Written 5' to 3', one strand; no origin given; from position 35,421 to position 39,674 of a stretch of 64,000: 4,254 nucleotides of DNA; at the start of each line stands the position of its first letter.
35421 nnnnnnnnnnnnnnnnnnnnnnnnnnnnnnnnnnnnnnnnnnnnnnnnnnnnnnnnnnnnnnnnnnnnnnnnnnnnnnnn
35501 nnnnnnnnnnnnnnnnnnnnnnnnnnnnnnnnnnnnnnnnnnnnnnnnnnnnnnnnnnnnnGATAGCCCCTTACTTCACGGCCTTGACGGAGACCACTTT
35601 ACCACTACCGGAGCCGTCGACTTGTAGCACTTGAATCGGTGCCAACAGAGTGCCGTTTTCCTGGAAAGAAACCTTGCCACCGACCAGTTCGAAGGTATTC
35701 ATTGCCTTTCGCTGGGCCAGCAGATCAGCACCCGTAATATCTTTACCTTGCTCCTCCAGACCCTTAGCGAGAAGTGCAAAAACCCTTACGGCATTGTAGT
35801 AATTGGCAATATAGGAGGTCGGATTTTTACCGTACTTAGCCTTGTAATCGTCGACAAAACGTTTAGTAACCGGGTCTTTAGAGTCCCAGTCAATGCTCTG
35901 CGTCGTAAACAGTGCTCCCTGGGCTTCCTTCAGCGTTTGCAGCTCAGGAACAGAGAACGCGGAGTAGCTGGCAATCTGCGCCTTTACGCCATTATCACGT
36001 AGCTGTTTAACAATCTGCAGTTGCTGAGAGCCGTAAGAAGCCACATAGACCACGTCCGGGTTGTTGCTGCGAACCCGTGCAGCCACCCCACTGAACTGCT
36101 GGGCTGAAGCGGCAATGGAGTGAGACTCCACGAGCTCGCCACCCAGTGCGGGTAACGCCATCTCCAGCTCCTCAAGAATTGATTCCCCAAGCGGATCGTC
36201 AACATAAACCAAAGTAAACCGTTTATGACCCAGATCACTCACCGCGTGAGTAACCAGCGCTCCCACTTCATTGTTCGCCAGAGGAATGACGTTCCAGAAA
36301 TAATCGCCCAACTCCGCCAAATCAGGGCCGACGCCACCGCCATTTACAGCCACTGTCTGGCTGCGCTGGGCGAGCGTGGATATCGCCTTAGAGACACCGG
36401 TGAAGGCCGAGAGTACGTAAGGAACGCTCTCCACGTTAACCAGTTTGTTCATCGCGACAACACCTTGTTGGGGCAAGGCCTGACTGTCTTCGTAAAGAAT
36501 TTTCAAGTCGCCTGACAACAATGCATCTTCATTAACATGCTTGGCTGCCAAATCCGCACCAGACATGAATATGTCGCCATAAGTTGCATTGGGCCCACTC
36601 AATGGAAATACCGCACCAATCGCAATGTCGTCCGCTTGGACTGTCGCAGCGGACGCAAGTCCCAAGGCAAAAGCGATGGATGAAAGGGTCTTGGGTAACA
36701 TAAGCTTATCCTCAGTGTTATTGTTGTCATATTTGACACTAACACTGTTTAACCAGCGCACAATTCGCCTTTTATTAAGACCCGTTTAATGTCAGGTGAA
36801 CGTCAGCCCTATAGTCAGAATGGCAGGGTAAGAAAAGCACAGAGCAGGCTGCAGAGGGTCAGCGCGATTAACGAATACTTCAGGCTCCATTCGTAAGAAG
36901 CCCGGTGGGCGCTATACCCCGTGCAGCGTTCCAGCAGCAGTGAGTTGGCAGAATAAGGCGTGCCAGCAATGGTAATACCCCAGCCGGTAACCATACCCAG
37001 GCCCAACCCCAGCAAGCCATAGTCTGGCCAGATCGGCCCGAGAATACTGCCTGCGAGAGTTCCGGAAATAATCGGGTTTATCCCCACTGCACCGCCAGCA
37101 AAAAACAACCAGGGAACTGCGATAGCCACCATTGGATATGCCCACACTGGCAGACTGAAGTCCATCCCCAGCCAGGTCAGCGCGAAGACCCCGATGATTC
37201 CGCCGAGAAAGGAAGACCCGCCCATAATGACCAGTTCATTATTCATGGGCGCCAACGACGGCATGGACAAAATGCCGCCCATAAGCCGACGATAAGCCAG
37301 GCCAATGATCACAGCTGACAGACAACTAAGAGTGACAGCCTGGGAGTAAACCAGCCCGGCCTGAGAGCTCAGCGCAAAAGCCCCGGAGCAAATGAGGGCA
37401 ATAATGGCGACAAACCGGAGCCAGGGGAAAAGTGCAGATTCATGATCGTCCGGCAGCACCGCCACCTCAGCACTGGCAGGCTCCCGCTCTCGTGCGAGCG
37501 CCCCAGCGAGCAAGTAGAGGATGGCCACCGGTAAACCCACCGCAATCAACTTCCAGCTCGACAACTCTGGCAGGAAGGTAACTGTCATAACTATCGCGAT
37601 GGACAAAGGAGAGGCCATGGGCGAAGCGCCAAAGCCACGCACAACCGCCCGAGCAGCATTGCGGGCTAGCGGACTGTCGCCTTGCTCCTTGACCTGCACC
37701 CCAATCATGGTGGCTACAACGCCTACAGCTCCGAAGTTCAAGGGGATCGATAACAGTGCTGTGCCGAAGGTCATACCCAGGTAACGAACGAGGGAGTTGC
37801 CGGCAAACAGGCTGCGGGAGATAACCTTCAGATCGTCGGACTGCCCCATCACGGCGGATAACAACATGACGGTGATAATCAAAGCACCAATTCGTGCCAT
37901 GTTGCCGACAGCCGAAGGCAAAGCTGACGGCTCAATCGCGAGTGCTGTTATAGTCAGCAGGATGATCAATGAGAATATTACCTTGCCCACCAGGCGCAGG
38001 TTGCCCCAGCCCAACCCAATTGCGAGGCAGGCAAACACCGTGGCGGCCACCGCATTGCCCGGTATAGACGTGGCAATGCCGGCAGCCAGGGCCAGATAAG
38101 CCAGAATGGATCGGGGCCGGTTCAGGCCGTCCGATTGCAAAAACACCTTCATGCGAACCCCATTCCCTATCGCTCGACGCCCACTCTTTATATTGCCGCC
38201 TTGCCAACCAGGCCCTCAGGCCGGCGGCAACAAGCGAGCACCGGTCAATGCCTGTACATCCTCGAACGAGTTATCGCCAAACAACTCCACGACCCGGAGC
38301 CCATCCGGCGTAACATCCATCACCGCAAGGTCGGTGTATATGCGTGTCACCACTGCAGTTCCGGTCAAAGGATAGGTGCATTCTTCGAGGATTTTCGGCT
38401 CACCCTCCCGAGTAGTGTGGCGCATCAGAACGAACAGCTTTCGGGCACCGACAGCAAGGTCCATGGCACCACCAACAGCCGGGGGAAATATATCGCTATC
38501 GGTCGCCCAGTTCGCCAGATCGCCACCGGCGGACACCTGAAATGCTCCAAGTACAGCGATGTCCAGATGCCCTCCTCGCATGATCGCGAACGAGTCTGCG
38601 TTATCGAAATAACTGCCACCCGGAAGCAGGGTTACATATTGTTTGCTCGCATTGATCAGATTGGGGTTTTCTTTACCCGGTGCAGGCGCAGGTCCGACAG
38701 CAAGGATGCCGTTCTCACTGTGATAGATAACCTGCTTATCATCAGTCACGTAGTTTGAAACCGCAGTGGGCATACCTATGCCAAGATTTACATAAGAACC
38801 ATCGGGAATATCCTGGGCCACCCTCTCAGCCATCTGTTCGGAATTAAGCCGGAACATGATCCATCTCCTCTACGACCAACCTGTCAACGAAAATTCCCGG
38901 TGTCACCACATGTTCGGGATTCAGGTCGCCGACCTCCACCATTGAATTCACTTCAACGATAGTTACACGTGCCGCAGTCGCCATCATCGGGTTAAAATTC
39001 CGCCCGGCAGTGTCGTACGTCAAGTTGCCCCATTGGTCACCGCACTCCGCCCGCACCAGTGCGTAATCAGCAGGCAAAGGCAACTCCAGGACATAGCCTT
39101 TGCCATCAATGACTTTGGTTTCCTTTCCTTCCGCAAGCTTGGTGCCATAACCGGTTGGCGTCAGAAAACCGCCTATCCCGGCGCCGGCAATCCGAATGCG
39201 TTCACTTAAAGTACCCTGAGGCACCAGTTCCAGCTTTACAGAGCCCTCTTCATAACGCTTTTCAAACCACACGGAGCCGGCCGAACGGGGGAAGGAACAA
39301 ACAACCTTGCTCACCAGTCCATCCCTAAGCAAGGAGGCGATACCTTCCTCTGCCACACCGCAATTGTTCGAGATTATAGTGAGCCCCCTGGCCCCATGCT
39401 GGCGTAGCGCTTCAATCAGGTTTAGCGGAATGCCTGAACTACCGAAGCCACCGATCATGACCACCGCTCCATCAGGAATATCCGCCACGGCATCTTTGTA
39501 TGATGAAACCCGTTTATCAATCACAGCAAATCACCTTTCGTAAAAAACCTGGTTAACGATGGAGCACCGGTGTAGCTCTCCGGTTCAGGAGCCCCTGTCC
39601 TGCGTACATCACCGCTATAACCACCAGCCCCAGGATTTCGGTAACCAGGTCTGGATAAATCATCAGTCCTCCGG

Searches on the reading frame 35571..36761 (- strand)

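Call 9: search_protein_families(library=pfam, proteins=[window:35571-36761:-], max_evalue=0.00001)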
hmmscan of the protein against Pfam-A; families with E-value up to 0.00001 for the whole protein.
window:35571-36761:- (396 aa): 3 families
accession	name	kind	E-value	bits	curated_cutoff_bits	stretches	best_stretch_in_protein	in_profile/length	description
PF13458.12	Peripla_BP_6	-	3.2e-55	188.6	31.7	1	46-384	2-341/343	Periplasmic binding protein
PF01094.35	ANF_receptor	-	2.4e-23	83.2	25.4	1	69-383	6-352/353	Receptor family ligand binding region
PF13433.12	Peripla_BP_5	-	7.1e-14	52.1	27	1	163-391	118-346/363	Periplasmic binding protein domain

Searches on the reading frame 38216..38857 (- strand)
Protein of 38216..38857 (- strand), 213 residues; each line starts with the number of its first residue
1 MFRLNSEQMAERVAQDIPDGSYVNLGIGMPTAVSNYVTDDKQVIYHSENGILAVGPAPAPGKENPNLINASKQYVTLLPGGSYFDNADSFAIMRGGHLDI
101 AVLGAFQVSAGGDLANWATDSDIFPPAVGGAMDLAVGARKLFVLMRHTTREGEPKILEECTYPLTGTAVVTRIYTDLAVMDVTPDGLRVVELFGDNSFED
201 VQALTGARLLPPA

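Call 9: search_protein_families(library=pfam, proteins=[window:38216-38857:-], max_evalue=0.00001)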
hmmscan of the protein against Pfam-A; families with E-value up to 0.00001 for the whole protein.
window:38216-38857:- (213 aa): 1 family
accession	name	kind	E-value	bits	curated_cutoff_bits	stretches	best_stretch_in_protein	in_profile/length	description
PF01144.29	CoA_trans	-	6e-40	137.4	23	1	7-184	2-195/217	Coenzyme A transferase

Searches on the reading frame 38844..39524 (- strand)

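Call 9: search_protein_families(library=pfam, proteins=[window:38844-39524:-], max_evalue=0.00001)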
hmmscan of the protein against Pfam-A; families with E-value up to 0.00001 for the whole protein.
window:38844-39524:- (226 aa): 1 family
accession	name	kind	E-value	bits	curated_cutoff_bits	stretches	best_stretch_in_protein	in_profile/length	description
PF01144.29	CoA_trans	-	4.3e-66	222.9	23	1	8-218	3-216/217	Coenzyme A transferase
